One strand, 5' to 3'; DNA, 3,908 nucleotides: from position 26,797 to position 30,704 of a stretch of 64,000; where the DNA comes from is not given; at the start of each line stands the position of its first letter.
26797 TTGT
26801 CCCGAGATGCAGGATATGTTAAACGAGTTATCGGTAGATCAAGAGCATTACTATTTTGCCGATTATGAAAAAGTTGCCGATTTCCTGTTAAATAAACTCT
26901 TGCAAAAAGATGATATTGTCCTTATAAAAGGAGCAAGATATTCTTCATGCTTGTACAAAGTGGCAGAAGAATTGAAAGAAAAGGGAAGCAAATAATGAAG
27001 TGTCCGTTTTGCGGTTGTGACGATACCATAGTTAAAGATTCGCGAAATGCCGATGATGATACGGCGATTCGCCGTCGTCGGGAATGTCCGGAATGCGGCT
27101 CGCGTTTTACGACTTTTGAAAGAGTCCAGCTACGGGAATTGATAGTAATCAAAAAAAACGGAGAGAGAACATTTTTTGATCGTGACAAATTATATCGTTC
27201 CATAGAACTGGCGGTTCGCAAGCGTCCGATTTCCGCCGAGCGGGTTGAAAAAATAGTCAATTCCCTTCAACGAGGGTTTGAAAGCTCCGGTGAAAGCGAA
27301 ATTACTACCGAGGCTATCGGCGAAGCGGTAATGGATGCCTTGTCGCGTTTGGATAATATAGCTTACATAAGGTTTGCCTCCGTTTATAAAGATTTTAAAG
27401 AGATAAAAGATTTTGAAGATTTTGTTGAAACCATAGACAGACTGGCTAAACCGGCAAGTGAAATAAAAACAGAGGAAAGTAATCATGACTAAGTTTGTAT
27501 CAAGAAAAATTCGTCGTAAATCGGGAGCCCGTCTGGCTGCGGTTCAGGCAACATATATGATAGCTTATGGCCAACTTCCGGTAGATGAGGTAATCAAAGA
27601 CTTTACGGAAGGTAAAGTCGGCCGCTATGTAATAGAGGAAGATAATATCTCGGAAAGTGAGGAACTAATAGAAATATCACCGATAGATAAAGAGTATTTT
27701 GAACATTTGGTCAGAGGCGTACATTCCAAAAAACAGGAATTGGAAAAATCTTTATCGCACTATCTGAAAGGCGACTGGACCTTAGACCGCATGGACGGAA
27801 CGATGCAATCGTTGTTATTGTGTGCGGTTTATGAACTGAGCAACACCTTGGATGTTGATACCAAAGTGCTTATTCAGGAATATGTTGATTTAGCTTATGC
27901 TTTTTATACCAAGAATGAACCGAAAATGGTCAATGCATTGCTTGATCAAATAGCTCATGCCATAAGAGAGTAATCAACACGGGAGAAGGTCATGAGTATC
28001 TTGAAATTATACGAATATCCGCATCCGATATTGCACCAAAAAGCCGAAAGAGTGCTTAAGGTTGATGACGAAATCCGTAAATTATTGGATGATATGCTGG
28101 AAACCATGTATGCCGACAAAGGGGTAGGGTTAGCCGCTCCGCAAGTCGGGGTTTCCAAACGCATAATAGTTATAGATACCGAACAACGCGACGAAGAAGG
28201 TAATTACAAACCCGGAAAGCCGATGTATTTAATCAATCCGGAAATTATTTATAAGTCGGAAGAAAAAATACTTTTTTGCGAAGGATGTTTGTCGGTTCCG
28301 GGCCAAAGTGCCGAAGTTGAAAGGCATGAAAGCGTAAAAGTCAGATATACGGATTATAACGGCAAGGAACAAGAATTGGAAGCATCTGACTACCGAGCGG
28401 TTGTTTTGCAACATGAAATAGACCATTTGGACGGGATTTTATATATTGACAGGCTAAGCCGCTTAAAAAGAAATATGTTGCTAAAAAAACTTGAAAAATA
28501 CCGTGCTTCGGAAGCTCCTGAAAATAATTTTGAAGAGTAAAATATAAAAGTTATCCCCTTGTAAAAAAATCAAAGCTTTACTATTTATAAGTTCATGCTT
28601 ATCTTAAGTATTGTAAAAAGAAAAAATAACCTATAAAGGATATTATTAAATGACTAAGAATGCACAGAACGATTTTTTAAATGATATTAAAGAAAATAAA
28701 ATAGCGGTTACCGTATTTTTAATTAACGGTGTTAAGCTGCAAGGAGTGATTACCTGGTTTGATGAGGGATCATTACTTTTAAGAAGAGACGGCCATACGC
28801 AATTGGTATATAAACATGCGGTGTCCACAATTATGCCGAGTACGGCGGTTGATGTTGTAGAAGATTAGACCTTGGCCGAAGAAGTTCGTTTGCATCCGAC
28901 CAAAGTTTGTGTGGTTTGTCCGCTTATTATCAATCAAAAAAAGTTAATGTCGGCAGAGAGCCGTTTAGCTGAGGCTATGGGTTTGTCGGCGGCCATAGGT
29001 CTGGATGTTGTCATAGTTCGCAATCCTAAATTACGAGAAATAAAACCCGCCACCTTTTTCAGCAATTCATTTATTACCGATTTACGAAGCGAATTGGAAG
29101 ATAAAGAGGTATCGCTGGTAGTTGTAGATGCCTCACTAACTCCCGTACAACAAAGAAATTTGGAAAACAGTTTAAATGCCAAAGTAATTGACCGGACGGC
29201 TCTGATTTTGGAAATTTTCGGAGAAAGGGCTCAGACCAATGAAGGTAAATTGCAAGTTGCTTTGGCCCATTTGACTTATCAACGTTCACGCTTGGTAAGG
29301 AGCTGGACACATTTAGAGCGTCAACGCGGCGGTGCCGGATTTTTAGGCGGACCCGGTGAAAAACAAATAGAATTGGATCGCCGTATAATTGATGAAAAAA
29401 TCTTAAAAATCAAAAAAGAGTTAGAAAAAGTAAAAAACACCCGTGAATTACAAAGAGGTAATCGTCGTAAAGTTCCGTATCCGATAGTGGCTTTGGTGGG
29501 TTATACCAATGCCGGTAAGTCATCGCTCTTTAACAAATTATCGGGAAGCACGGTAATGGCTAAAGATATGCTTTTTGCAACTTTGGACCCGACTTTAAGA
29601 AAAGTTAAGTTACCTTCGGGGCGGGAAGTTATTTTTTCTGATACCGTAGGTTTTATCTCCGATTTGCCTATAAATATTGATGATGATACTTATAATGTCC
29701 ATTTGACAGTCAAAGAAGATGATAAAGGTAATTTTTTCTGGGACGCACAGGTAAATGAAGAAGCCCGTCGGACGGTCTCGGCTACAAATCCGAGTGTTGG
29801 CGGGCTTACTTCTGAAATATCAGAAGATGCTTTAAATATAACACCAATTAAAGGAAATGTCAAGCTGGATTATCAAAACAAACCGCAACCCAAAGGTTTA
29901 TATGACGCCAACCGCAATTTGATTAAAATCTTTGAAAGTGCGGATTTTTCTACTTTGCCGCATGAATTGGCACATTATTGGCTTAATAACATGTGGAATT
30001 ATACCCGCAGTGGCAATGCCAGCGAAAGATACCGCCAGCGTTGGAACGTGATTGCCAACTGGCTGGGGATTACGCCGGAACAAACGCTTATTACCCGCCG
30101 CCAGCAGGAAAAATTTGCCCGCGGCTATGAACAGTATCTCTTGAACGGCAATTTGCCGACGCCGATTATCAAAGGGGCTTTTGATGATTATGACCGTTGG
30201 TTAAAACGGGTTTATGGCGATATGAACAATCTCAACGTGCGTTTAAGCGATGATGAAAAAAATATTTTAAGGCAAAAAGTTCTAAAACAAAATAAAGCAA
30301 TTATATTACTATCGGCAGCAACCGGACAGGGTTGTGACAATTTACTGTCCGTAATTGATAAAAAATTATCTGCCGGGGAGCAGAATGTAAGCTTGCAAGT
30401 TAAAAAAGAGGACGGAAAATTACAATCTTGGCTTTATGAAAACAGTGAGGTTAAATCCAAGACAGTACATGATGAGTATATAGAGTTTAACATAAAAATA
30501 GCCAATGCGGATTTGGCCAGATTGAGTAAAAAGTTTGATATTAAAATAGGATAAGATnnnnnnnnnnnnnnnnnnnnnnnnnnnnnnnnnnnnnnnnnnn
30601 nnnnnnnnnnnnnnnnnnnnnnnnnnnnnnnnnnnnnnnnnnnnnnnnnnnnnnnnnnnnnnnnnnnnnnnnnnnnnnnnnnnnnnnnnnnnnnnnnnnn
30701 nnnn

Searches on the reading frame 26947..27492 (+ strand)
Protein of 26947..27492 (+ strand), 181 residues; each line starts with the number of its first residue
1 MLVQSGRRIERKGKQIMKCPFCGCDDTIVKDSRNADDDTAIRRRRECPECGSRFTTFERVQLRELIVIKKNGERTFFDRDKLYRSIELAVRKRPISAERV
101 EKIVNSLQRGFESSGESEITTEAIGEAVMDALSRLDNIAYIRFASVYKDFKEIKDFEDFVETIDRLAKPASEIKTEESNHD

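Call 93: search_protein_families(library=pfam, proteins=[window:26947-27492:+], max_evalue=0.001)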
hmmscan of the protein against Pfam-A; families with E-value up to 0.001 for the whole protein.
window:26947-27492:+ (181 aa): 5 families
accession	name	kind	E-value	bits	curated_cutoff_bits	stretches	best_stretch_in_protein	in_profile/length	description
PF03477.21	ATP-cone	-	4.2e-20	72.5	25.8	1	66-152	2-87/88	ATP cone domain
PF22811.2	Zn_ribbon_NrdR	-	6e-20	71.3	27.2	1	17-58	1-42/42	Transcriptional repressor NrdR-like, N-terminal domain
PF14354.12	Lar_restr_allev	-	0.00012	22.7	28.6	1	15-59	2-42/58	Restriction alleviation protein Lar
PF08271.17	Zn_Ribbon_TF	-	0.00012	22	29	0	17-36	1-19/43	TFIIB zinc-binding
PF23451.1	Zn_ribbon_PaaD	-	0.00043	20.3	27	0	10-28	8-26/53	PaaD zinc beta ribbon domain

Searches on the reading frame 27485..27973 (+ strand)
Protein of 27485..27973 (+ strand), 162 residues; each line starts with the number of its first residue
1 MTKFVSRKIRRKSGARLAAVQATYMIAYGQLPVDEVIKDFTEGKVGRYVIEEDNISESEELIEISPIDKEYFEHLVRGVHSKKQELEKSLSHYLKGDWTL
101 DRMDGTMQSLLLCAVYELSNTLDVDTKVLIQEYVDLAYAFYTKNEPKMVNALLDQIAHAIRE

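Call 93: search_protein_families(library=pfam, proteins=[window:27485-27973:+], max_evalue=0.001)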
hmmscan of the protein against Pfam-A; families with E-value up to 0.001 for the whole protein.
window:27485-27973:+ (162 aa): 1 family
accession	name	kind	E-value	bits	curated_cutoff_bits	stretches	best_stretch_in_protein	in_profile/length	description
PF01029.23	NusB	-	2e-22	80.4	23.1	1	15-157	3-132/133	NusB family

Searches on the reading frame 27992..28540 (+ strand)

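Call 93: search_protein_families(library=pfam, proteins=[window:27992-28540:+], max_evalue=0.001)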
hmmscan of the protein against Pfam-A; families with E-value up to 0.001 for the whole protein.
window:27992-28540:+ (182 aa): 1 family
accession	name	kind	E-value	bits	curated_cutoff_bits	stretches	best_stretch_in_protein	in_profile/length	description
PF01327.26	Pep_deformylase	-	1.4e-60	203.8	22.8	1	4-160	2-155/156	Polypeptide deformylase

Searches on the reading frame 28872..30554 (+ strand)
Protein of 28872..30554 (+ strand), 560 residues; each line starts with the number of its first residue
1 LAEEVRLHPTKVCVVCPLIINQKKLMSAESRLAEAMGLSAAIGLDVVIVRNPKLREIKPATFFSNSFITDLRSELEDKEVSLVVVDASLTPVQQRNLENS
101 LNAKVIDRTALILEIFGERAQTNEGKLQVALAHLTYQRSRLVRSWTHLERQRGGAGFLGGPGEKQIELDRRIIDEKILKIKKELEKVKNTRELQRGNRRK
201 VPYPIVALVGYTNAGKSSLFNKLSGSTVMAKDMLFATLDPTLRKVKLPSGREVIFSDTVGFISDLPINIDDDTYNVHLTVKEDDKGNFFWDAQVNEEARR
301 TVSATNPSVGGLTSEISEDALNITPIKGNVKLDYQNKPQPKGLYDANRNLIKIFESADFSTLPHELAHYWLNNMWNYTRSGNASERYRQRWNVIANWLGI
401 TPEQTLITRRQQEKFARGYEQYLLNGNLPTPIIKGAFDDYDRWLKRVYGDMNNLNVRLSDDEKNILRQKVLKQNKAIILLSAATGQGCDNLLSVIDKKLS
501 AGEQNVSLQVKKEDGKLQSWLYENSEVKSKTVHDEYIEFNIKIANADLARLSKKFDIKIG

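Call 23: search_protein_families(library=pfam, proteins=[window:28872-30554:+], max_evalue=0.001)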
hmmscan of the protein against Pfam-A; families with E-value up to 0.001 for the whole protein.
window:28872-30554:+ (560 aa): 6 families
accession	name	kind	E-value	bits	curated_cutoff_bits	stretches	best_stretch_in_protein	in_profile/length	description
PF16360.10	GTP-bdg_M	-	1.1e-29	103.2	29.5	1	119-198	1-79/79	GTP-binding GTPase Middle Region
PF13167.11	GTP-bdg_N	-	6.8e-21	75.1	25.4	1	30-116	2-88/89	GTP-binding GTPase N-terminal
PF01926.29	MMR_HSR1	-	2e-15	57.3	21.9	1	206-263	2-58/113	50S ribosome-binding GTPase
PF19275.4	HflX_C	-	4.6e-11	43.1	26.4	1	472-554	7-90/102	HflX C-terminal domain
PF02421.24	FeoB_N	-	0.00044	20.2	27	0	206-231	3-28/156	Ferrous iron transport protein B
PF00350.29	Dynamin_N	-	0.00054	20.5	27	0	206-241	1-36/168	Dynamin family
